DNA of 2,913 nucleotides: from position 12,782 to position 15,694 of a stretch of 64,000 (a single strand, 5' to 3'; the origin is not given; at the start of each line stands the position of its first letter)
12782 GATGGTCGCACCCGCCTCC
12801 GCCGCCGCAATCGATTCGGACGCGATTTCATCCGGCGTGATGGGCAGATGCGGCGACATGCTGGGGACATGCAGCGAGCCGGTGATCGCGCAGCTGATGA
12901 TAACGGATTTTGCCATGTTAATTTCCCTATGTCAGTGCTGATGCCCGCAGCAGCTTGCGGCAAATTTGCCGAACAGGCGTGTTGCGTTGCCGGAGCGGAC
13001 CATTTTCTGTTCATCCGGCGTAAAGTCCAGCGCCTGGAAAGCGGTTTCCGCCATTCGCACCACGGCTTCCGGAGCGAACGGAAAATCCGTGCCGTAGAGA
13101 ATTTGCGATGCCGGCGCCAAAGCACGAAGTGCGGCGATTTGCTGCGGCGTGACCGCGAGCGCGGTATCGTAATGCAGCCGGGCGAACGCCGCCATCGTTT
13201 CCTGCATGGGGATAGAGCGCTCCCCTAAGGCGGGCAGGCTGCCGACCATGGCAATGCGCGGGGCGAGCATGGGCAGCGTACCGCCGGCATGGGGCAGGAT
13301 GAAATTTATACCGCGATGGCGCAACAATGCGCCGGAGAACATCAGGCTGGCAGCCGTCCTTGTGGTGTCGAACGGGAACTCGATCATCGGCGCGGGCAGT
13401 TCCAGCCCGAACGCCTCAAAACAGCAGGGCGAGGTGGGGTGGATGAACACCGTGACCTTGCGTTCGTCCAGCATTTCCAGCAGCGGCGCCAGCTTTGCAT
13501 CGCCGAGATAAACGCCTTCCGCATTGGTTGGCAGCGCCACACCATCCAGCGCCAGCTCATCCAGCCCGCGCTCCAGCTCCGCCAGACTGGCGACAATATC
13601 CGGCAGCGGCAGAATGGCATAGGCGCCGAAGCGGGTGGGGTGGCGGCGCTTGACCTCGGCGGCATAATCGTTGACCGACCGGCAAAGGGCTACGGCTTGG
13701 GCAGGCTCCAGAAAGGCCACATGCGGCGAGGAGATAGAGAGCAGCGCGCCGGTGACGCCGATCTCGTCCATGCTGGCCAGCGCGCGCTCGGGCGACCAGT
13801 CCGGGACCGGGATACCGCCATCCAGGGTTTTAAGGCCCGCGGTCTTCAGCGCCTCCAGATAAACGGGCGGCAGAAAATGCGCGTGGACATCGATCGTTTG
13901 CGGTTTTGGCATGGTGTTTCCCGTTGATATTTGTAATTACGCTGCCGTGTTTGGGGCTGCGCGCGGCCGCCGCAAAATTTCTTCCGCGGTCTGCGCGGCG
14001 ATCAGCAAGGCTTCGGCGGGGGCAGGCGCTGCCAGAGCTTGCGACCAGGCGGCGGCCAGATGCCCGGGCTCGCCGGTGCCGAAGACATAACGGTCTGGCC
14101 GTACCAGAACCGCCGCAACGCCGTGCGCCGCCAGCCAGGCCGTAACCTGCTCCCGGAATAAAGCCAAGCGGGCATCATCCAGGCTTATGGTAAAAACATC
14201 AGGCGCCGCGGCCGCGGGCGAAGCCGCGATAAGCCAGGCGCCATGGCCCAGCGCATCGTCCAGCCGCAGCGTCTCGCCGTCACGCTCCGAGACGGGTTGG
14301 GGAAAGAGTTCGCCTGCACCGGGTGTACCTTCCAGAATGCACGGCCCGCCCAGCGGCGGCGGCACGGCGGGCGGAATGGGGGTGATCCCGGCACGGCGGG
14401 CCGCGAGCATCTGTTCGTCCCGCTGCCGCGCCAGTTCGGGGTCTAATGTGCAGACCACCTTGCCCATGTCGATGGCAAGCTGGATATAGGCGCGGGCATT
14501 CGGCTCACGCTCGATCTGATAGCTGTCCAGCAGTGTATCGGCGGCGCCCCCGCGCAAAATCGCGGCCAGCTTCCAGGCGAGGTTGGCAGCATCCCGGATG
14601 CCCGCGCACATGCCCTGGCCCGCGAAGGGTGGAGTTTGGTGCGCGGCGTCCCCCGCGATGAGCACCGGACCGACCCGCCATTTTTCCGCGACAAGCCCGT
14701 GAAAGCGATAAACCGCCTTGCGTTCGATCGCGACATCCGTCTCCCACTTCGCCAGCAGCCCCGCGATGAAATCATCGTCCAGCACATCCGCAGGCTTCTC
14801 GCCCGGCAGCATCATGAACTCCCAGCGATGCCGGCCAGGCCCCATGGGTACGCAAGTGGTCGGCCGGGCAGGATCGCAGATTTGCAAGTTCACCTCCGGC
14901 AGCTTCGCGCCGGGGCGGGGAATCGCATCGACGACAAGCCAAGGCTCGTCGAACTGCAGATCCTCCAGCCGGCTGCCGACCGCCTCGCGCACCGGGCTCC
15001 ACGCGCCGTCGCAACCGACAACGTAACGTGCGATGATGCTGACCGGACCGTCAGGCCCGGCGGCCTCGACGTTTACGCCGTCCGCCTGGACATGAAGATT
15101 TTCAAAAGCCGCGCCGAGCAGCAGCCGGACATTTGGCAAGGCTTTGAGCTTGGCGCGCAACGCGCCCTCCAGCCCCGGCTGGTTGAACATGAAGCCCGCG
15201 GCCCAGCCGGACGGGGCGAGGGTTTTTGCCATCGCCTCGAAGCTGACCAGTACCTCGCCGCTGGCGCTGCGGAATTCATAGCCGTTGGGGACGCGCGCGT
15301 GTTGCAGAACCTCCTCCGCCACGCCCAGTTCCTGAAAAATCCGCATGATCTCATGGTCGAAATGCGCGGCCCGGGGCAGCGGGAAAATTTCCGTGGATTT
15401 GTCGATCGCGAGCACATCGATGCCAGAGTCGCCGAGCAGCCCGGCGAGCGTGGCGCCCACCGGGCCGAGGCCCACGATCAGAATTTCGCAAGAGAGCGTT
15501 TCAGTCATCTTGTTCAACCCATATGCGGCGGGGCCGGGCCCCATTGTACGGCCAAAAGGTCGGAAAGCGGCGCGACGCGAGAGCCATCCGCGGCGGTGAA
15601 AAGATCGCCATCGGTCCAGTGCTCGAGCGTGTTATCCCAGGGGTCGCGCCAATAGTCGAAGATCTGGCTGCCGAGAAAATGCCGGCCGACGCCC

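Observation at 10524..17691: Intact operon suggesting an undescribed ring-cleavage route ending in a BKACE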

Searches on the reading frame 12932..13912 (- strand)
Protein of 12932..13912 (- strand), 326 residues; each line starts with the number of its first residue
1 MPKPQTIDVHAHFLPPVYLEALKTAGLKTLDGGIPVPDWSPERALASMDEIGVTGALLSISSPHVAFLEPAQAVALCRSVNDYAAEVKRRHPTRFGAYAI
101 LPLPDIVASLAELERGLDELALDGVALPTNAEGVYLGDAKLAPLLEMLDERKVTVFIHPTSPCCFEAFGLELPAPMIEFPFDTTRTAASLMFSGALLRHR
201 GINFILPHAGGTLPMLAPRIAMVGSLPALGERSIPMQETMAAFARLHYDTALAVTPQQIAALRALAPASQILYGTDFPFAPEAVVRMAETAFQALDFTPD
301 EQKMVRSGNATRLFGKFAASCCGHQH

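Call 3: search_protein_families(library=pfam, proteins=[window:12932-13912:-])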
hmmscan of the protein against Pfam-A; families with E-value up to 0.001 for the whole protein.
window:12932-13912:- (326 aa): 1 family
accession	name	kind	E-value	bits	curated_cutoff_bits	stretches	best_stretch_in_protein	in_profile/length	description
PF04909.20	Amidohydro_2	-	2.9e-34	119.6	26.4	1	7-315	1-288/289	Amidohydrolase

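Call 4: search_protein_families(library=ncbifam, proteins=[window:12932-13912:-])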
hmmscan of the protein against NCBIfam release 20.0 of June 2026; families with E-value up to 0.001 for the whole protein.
window:12932-13912:- (326 aa): 0 families

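Call 43: search_solved_structures(query=window:12932-13912:-, max_evalue=0.00001)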
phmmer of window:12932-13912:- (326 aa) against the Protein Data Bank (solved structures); distinct sequences matched with E-value up to 0.00001: 35.
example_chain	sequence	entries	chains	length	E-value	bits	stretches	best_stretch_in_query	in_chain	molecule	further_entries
2f6k_A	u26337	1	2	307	1.2e-45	159.5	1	6-313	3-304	metal-dependent hydrolase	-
4hk5_A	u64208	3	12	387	6.1e-22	81.6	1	45-282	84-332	Uracil-5-carboxylate decarboxylase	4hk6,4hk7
4lak_A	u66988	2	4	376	2.9e-21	79.4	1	45-282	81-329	Uracil-5-carboxylate decarboxylase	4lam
4lal_A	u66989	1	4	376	1.2e-20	77.4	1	45-282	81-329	Uracil-5-carboxylate decarboxylase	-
4lan_A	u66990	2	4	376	1.9e-20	76.7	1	45-282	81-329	Uracil-5-carboxylate decarboxylase | Cordyceps militaris IDCase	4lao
4icm_A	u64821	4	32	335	1.1e-19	74.2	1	42-314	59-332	5-carboxyvanillate decarboxylase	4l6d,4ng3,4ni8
4hjw_A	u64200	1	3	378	2.3e-19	73.2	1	45-283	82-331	Uracil-5-carboxylate decarboxylase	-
2wm1_A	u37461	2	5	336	5.1e-19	72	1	39-315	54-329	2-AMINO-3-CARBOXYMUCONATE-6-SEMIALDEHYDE DECARBOXYLASE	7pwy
4ofc_A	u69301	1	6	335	5.1e-19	72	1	39-315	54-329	2-amino-3-carboxymuconate-6-semialdehyde decarboxylase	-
4ign_A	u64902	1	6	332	5.1e-19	72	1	38-315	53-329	2-amino-3-carboxymuconate-6-semialdehyde decarboxylase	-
4igm_A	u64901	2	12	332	5.5e-19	71.9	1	39-315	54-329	2-amino-3-carboxymuconate-6-semialdehyde decarboxylase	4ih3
3s4t_A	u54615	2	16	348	2.7e-16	63.1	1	42-315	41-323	Amidohydrolase 2 | Gamma-resorcylate decarboxylase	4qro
2dvt_A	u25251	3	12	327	4.4e-16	62.4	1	44-314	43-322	Thermophilic reversible gamma-resorcylate decarboxylase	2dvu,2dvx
4inf_A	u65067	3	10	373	6.9e-15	58.5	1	42-312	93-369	METAL-DEPENDENT HYDROLASE | 5-Carboxyvanillate Decarboxylase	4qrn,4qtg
4qs5_A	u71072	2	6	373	3.3e-14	56.2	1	42-312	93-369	Ligw2 Decarboxylase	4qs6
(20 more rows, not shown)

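Call 73: find_homologous_proteins(query=window:12932-13912:-, max_evalue=1e-40)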
Query window:12932-13912:- (326 aa): 1649 proteins with E <= 1e-40 among 8000 candidates; the best 120 are listed.
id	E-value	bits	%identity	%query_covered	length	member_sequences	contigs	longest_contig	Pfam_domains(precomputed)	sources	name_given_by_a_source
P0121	1.1e-212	723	100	100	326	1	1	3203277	PF04909.21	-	-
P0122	5.6e-165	566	78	99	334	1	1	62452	PF04909.21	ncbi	-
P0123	1.4e-160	552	76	99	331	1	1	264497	PF04909.21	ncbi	-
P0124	4.2e-159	547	74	100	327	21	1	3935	PF04909.21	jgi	jgi:predicted TIM-barrel fold metal-dependent hydrolase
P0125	7.8e-159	546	75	100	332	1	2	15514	PF04909.21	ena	-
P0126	1.7e-157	542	75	99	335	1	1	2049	PF04909.21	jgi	-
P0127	1.0e-156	539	75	99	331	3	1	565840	PF04909.21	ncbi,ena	-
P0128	1.5e-156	539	75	99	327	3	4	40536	PF04909.21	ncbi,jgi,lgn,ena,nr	ncbi:MAG TPA: amidohydrolase family protein [Rhizomicrobium sp.]|nr:amidohydrolase family protein [R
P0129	4.6e-156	537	75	99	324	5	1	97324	PF04909.21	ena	-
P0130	2.6e-155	535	74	98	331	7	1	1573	PF04909.21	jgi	jgi:predicted TIM-barrel fold metal-dependent hydrolase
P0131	4.2e-155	534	75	99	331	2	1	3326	PF04909.21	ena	-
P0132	4.9e-155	534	73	100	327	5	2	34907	PF04909.21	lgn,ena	-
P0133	5.8e-155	533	74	98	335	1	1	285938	PF04909.21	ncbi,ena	-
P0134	6.0e-155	533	74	99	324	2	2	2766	PF04909.21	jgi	jgi:predicted TIM-barrel fold metal-dependent hydrolase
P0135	7.4e-155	533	77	98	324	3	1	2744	PF04909.21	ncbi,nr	ncbi:MAG TPA: amidohydrolase family protein [Myxococcota bacterium]|nr:amidohydrolase family protein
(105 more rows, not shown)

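Call 74: find_encoding_contigs(protein=P0122, flank=8000, max_places=1)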
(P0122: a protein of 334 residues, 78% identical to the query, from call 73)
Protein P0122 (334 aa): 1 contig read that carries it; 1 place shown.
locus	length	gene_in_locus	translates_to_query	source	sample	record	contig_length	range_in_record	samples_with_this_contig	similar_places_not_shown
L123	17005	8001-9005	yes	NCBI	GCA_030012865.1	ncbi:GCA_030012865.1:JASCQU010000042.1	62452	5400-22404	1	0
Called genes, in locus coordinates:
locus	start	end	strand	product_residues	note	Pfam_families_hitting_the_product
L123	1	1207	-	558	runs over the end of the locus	PF01494:FAD_binding_3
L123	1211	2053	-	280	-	PF01557:FAA_hydrolase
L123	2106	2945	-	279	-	PF00903:Glyoxalase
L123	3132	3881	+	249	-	PF08279:HTH_11 (weak), PF09339:HTH_IclR, PF01614:IclR_C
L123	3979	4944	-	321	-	PF04909:Amidohydro_2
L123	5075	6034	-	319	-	PF13669:Glyoxalase_4 (faint), PF18029:Glyoxalase_6 (faint), PF22677:Ble-like_N (faint), PF00903:Glyoxalase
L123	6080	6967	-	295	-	PF01557:FAA_hydrolase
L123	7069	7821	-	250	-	PF00392:GntR, PF07729:FCD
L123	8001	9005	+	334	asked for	PF04909:Amidohydro_2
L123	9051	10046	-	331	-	PF14226:DIOX_N, PF03171:2OG-FeII_Oxy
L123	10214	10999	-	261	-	PF06966:DUF1295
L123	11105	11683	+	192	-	PF08212:Lipocalin_2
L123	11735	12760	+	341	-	PF02353:CMAS, PF13489:Methyltransf_23, PF05175:MTS, PF13847:Methyltransf_31, PF08241:Methyltransf_11, PF08242:Methyltransf_12, PF13649:Methyltransf_25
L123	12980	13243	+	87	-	PF13884:Peptidase_S74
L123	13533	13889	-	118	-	-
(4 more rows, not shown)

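Call 75: find_encoding_contigs(protein=P0123, flank=8000, max_places=1)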
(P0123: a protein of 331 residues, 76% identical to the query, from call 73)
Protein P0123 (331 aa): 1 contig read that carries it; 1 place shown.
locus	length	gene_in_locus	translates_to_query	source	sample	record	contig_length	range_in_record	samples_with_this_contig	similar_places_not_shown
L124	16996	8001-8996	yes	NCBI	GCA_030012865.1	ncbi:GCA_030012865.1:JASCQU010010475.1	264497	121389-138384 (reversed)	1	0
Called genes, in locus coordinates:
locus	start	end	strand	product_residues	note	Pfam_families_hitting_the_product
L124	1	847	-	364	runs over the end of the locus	PF01494:FAD_binding_3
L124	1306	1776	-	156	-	-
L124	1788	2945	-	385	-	PF00925:GTP_cyclohydro2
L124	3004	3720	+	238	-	PF00072:Response_reg, PF00486:Trans_reg_C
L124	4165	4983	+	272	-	PF02798:GST_N, PF13409:GST_N_2, PF13417:GST_N_3, PF13410:GST_C_2 (weak)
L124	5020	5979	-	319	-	PF00903:Glyoxalase (weak), PF13669:Glyoxalase_4 (faint), PF22677:Ble-like_N (faint), PF00903:Glyoxalase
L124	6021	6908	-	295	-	PF01557:FAA_hydrolase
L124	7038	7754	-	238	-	PF00392:GntR, PF07729:FCD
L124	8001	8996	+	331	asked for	PF04909:Amidohydro_2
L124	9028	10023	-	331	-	PF14226:DIOX_N, PF03171:2OG-FeII_Oxy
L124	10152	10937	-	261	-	PF06966:DUF1295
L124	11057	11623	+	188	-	PF08212:Lipocalin_2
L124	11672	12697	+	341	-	PF02353:CMAS, PF13489:Methyltransf_23, PF05175:MTS, PF13847:Methyltransf_31, PF08241:Methyltransf_11, PF08242:Methyltransf_12, PF13649:Methyltransf_25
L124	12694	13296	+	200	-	-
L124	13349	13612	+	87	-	PF13884:Peptidase_S74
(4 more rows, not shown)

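Call 76: find_encoding_contigs(protein=P0127, flank=8000, max_places=1)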
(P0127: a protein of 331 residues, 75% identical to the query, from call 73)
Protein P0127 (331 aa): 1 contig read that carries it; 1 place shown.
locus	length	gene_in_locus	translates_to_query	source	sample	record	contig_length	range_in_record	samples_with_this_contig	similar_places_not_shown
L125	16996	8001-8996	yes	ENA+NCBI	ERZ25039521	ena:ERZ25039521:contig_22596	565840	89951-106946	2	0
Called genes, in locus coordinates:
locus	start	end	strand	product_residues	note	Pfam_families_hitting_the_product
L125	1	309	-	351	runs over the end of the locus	PF00593:TonB_dep_Rec_b-barrel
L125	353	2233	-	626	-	PF07715:Plug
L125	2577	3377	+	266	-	PF05050:Methyltransf_21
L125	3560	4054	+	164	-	PF05974:DUF892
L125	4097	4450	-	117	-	PF00072:Response_reg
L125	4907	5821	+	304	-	PF13669:Glyoxalase_4 (faint), PF00903:Glyoxalase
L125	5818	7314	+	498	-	PF01494:FAD_binding_3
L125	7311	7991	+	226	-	PF00440:TetR_N, PF21306:TetR_C_40 (weak)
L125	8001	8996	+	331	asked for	PF04909:Amidohydro_2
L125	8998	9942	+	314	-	PF12146:Hydrolase_4, PF00561:Abhydrolase_1, PF12697:Abhydrolase_6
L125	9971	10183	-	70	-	-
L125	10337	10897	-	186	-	PF04255:DUF433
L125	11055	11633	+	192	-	PF00072:Response_reg, PF03861:ANTAR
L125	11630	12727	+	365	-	PF13379:NMT1_2, PF09084:NMT1 (faint)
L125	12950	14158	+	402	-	PF07690:MFS_1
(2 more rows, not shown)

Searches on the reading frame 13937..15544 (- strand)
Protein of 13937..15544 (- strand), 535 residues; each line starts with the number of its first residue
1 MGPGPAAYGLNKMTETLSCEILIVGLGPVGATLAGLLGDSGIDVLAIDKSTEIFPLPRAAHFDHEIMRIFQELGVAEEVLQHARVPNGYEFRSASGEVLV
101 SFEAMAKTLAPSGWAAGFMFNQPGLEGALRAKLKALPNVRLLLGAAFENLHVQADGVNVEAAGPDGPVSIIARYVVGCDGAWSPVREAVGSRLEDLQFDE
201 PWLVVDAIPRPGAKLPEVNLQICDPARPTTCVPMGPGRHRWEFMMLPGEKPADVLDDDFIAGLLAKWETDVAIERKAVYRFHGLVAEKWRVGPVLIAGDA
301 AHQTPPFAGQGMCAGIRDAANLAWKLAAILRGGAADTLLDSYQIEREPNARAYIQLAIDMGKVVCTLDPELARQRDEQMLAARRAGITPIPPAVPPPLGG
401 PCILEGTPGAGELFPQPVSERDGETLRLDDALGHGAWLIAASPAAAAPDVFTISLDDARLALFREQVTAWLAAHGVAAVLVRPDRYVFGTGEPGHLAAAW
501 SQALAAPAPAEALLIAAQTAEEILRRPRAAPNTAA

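Call 3: search_protein_families(library=pfam, proteins=[window:13937-15544:-])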
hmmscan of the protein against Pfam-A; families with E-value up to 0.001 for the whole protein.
window:13937-15544:- (535 aa): 1 family
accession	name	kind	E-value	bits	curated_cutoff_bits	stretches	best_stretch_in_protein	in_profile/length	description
PF01494.25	FAD_binding_3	-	4.1e-62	210.9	22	1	19-355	2-347/349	FAD binding domain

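Call 4: search_protein_families(library=ncbifam, proteins=[window:13937-15544:-])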
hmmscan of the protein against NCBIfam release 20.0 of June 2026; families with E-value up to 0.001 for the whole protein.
window:13937-15544:- (535 aa): 55 families (the best 25 are shown)
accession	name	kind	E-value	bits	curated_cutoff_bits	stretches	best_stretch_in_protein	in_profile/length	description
NF004829.0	PRK06183.1-3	subfamily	1.1e-160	535.9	390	1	14-505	4-509/520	bifunctional 3-(3-hydroxy-phenyl)propionate/3-hydroxycinnamic acid hydroxylase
NF004831.0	PRK06183.1-5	equivalog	3.6e-106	355.8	546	1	16-383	6-372/568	bifunctional 3-(3-hydroxy-phenyl)propionate/3-hydroxycinnamic acid hydroxylase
NF004828.0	PRK06183.1-2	equivalog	5.9e-77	259.3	853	1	13-381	7-371/568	bifunctional 3-(3-hydroxy-phenyl)propionate/3-hydroxycinnamic acid hydroxylase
NF004827.0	PRK06183.1-1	equivalog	1.9e-67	227.9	966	1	17-365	14-361/554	bifunctional 3-(3-hydroxy-phenyl)propionate/3-hydroxycinnamic acid hydroxylase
NF004830.0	PRK06183.1-4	equivalog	7.4e-63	212.9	1135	1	12-363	12-362/617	bifunctional 3-(3-hydroxy-phenyl)propionate/3-hydroxycinnamic acid hydroxylase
NF004780.0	PRK06126.1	subfamily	1.9e-55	188.2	445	1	13-363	3-375/552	hypothetical protein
NF004832.0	PRK06184.1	subfamily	4.1e-52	177.6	476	1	13-490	1-482/506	hypothetical protein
NF006002.0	PRK08132.1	subfamily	1e-48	166.1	416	2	269-355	278-364/552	FAD-dependent oxidoreductase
NF046068.1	AkvoneHdxseDnrF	equivalog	4.4e-37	128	650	2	272-374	268-368/439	aklavinone 12-hydroxylase DnrF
NF033145.1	rif_monoox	equivalog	6.3e-37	127.5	800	1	20-356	2-333/472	rifampin monooxygenase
NF046069.1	AkvoneHdxseRdmE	equivalog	2.9e-36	125.4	700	2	279-442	276-443/521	aklavinone 12-hydroxylase RdmE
NF006092.0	PRK08244.1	equivalog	6e-35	120.8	644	1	18-355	2-335/494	monooxygenase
NF005303.0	PRK06834.1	subfamily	5.1e-34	117.7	625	1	20-354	5-327/488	hypothetical protein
NF006144.0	PRK08294.1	subfamily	5e-30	104.4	560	2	286-366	332-414/637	phenol 2-monooxygenase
NF000343.1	rif_mono_Iri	exception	3.8e-26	92.1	950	1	20-353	3-332/479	rifampin monooxygenase Iri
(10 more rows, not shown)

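Call 41: search_solved_structures(query=window:13937-15544:-, max_evalue=1e-20)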
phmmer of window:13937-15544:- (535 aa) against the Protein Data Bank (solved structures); distinct sequences matched with E-value up to 1e-20: 24.
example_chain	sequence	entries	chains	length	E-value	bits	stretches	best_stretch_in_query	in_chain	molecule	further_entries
6ain_A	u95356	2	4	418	4.1e-29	104.9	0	15-201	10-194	PnpA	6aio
3fmw_A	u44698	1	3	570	1.2e-27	100.1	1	13-352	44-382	Oxygenase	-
5vqb_A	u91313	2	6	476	2.6e-27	98.9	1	20-353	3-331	Rifampin monooxygenase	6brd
4k5r_A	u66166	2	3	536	4.2e-27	98.2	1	13-352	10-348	Oxygenase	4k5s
3ihg_A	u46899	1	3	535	1.5e-26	96.4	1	19-526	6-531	RdmE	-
2qa2_A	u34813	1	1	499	5.5e-26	94.6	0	288-357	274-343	Polyketide oxygenase CabE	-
7vwp_D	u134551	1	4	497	5.9e-26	94.5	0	286-349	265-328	FlsO1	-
6j0z_C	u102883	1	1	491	6.6e-26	94.3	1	18-352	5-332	Putative angucycline-like polyketide oxygenase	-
5kow_A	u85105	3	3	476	1e-24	90.4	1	20-355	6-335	Pentachlorophenol 4-monooxygenase | Putative rifampin monooxygenase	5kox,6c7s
5xgv_A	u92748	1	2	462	1.2e-24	90.1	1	20-454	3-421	PyrE3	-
4k2x_A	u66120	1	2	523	1.1e-23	87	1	17-493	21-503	Polyketide oxygenase/hydroxylase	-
4icy_A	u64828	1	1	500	1.2e-22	83.5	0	288-354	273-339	Polyketide oxygenase PgaE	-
2qa1_A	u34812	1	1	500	1.2e-22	83.5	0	288-354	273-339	Polyketide oxygenase PgaE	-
8r2u_A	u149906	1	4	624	6.4e-22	81.2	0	293-365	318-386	Phenol 2-monooxygenase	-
5brt_A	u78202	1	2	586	8e-22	80.8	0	289-358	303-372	2-hydroxybiphenyl-3-monooxygenase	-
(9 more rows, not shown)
